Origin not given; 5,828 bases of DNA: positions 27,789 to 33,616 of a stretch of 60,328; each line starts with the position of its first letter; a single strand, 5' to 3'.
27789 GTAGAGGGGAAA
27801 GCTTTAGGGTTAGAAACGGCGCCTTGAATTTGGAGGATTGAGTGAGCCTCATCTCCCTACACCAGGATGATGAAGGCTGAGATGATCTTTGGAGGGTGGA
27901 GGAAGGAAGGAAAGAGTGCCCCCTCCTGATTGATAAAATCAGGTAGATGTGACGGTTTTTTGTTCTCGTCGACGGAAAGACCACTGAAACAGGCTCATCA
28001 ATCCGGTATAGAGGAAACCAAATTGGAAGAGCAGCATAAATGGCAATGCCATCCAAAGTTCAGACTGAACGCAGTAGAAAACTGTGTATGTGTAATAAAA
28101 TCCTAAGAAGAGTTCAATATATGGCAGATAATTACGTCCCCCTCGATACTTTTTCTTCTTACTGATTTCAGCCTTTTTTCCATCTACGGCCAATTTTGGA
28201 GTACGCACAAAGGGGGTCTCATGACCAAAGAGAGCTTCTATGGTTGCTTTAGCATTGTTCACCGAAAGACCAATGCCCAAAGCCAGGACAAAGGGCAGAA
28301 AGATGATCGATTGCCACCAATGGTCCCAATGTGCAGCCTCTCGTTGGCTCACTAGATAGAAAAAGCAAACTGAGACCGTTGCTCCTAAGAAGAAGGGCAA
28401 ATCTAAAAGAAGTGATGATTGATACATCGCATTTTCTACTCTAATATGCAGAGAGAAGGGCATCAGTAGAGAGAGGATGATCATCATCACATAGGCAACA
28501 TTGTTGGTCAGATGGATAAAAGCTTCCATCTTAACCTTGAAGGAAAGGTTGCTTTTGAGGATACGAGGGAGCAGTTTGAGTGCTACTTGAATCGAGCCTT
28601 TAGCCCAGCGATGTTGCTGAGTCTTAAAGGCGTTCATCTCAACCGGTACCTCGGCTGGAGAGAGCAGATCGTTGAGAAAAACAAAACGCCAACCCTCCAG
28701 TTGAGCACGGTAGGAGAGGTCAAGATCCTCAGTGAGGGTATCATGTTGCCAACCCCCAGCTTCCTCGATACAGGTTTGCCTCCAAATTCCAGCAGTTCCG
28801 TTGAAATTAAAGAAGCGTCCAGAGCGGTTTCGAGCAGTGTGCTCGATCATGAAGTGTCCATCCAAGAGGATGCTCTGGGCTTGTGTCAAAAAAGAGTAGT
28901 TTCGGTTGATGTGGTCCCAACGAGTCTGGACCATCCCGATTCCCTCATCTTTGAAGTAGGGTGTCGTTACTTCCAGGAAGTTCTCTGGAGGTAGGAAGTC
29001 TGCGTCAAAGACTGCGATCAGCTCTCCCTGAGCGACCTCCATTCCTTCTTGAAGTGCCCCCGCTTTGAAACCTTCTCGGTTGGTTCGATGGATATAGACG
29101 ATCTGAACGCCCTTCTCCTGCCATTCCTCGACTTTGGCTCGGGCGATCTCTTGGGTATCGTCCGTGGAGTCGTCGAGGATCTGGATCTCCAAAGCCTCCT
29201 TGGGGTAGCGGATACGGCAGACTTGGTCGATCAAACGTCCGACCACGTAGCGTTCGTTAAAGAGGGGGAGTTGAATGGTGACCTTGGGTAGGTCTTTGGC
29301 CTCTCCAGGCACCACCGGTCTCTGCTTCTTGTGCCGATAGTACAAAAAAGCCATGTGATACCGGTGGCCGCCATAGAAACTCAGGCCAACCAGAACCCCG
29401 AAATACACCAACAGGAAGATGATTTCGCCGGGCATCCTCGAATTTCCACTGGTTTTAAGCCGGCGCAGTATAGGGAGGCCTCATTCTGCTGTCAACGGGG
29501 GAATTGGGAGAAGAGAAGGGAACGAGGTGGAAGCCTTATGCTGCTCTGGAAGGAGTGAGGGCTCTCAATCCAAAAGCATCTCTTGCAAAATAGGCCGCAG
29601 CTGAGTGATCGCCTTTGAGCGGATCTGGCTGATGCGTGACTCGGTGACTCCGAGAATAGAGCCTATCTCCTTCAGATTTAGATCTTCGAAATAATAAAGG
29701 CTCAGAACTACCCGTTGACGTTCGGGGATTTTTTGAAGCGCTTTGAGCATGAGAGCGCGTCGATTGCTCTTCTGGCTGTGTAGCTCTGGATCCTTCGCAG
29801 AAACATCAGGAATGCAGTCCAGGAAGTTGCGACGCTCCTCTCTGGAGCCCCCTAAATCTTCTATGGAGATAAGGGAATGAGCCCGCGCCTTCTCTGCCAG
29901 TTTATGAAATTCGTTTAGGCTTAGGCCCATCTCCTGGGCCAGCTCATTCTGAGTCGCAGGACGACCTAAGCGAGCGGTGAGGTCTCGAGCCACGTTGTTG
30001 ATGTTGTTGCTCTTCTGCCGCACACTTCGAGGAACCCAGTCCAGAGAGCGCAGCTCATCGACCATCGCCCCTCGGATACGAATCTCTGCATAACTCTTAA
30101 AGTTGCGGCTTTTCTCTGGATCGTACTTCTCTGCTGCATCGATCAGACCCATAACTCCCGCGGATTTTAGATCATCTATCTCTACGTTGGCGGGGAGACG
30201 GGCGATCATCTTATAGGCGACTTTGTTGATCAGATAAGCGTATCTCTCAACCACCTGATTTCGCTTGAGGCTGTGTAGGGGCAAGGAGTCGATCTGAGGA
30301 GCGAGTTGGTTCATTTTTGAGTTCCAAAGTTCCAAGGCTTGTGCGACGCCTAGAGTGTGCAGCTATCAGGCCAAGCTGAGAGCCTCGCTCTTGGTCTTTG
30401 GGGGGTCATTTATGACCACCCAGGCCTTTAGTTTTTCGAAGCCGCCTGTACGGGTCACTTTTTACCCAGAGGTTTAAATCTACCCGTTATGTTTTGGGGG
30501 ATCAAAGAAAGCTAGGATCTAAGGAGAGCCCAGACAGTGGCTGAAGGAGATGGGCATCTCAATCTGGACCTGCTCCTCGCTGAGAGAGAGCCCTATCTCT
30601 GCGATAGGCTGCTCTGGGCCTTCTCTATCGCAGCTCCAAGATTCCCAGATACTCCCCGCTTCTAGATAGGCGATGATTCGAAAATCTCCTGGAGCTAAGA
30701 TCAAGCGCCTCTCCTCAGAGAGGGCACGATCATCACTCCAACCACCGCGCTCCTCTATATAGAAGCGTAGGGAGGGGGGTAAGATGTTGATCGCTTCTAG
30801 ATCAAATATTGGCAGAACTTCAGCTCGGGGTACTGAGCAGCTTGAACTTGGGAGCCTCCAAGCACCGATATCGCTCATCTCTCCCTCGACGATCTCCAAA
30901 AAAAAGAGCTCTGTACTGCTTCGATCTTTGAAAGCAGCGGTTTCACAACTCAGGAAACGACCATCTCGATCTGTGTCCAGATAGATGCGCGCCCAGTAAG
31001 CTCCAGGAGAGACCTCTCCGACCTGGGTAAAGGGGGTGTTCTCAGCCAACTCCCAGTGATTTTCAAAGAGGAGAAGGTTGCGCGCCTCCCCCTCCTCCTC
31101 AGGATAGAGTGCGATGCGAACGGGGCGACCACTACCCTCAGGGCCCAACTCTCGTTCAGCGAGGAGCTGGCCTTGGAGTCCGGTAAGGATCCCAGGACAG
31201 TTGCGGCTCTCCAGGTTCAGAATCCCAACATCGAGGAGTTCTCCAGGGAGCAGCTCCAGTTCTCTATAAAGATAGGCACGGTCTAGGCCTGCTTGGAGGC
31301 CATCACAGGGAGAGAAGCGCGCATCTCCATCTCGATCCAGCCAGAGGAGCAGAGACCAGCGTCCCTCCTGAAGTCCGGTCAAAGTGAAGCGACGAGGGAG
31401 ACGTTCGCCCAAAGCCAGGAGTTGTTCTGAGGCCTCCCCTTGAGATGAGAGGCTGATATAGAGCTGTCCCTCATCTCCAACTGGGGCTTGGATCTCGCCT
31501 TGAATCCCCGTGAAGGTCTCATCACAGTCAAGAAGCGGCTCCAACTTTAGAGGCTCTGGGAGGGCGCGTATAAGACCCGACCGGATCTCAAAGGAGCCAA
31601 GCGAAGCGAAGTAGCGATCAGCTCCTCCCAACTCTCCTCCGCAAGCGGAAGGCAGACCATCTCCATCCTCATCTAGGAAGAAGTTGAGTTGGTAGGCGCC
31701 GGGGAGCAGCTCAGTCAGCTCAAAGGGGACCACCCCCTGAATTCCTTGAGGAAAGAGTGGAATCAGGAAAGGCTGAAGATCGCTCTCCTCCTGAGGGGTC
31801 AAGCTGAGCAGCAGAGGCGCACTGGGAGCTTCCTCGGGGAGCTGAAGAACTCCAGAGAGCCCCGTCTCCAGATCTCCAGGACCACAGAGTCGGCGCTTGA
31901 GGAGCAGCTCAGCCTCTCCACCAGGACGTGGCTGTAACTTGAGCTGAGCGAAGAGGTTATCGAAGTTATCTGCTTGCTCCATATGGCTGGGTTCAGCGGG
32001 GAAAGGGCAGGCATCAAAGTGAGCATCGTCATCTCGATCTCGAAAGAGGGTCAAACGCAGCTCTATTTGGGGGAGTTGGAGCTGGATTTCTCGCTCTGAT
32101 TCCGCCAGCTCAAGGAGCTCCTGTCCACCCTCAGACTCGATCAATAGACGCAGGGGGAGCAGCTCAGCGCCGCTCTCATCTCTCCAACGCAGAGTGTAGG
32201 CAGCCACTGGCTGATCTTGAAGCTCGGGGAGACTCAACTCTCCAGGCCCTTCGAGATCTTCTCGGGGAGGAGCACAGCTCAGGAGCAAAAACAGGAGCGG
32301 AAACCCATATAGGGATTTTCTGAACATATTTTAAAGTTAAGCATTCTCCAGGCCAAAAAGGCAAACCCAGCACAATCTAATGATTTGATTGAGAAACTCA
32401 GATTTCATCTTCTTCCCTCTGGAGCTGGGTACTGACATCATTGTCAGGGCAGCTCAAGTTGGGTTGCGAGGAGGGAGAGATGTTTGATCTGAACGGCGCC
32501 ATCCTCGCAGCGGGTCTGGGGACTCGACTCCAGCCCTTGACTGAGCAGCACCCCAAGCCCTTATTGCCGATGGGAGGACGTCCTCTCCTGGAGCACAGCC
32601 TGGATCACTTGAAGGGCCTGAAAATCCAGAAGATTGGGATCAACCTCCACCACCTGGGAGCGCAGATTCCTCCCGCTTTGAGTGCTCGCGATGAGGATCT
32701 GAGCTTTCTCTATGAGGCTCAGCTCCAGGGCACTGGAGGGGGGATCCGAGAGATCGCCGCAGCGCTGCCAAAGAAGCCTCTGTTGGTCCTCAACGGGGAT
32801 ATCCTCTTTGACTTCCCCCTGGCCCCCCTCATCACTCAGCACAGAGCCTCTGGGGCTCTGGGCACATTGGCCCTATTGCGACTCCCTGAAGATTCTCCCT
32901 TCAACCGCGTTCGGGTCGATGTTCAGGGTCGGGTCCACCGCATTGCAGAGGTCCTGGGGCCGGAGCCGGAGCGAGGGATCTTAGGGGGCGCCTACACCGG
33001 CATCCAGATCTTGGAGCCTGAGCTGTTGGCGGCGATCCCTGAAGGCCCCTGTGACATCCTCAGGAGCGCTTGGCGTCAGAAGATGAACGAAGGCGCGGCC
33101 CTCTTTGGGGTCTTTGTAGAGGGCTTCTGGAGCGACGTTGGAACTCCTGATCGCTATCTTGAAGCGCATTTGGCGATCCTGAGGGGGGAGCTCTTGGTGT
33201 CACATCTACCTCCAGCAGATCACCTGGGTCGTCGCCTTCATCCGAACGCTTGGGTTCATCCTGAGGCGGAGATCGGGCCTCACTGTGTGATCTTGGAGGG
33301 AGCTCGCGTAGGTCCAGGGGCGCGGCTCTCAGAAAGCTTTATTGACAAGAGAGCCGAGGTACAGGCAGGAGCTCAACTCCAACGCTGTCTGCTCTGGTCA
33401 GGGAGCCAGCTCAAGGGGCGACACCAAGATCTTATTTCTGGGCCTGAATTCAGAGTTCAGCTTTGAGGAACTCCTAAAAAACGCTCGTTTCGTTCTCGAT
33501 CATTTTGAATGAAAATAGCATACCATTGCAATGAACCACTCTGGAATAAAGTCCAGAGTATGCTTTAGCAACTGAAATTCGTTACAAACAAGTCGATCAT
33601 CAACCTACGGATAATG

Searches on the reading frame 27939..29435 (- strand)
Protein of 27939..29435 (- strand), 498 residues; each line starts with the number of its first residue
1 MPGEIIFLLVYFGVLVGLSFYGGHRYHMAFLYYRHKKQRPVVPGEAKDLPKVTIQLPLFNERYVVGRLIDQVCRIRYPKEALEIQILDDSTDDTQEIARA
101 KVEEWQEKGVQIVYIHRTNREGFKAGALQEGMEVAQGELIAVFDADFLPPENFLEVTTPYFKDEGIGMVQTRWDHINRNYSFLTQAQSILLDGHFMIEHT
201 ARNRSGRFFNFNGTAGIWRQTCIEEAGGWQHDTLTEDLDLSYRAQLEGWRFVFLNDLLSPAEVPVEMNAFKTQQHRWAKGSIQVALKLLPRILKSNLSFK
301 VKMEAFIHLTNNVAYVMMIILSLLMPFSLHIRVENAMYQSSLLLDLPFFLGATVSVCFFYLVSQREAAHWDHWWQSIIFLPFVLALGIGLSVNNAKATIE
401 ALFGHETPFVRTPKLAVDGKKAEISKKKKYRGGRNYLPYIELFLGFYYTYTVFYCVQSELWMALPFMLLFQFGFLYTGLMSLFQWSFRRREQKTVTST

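Call 62: search_protein_families(library=pfam, proteins=[window:27939-29435:-], max_evalue=0.00001)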
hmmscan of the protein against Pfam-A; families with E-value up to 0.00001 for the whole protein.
window:27939-29435:- (498 aa): 4 families
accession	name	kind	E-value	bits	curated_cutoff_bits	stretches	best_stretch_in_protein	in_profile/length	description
PF13641.12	Glyco_tranf_2_3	-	1.4e-24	87.8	27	1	50-280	1-230/230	Glycosyltransferase like family 2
PF00535.33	Glycos_transf_2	-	8.7e-21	75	23.3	1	56-203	4-145/168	Glycosyl transferase family 2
PF13632.12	Glyco_trans_2_3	-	1.6e-19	71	27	1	140-327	2-170/198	Glycosyl transferase family group 2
PF13506.12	Glyco_transf_21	-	3.9e-09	36.7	21.7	1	121-279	15-174/174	Glycosyl transferase family 21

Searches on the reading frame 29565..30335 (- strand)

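Call 62: search_protein_families(library=pfam, proteins=[window:29565-30335:-], max_evalue=0.00001)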
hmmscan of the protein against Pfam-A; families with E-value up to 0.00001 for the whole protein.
window:29565-30335:- (256 aa): 4 families
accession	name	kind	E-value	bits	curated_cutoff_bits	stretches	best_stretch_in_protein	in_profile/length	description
PF04545.22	Sigma70_r4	-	4.3e-21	74.6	24.1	1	199-247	1-49/50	Sigma-70, region 4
PF04542.20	Sigma70_r2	-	1.1e-14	54.4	24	1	29-100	2-70/71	Sigma-70 region 2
PF08281.18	Sigma70_r4_2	-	5.4e-11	42.4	25.7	1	195-243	3-51/54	Sigma-70, region 4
PF04539.22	Sigma70_r3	-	2.2e-09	37.7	25.3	1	108-185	2-76/78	Sigma-70 region 3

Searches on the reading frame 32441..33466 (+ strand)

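Call 62: search_protein_families(library=pfam, proteins=[window:32441-33466:+], max_evalue=0.00001)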
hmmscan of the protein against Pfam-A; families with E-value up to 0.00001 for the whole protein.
window:32441-33466:+ (341 aa): 2 families
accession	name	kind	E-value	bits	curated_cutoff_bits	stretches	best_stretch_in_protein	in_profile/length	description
PF00483.29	NTP_transferase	-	9e-25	88.1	21.2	1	20-247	3-243/245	Nucleotidyl transferase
PF12804.13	NTP_transf_3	-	5.3e-14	53.1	27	1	19-123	1-98/160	MobA-like NTP transferase domain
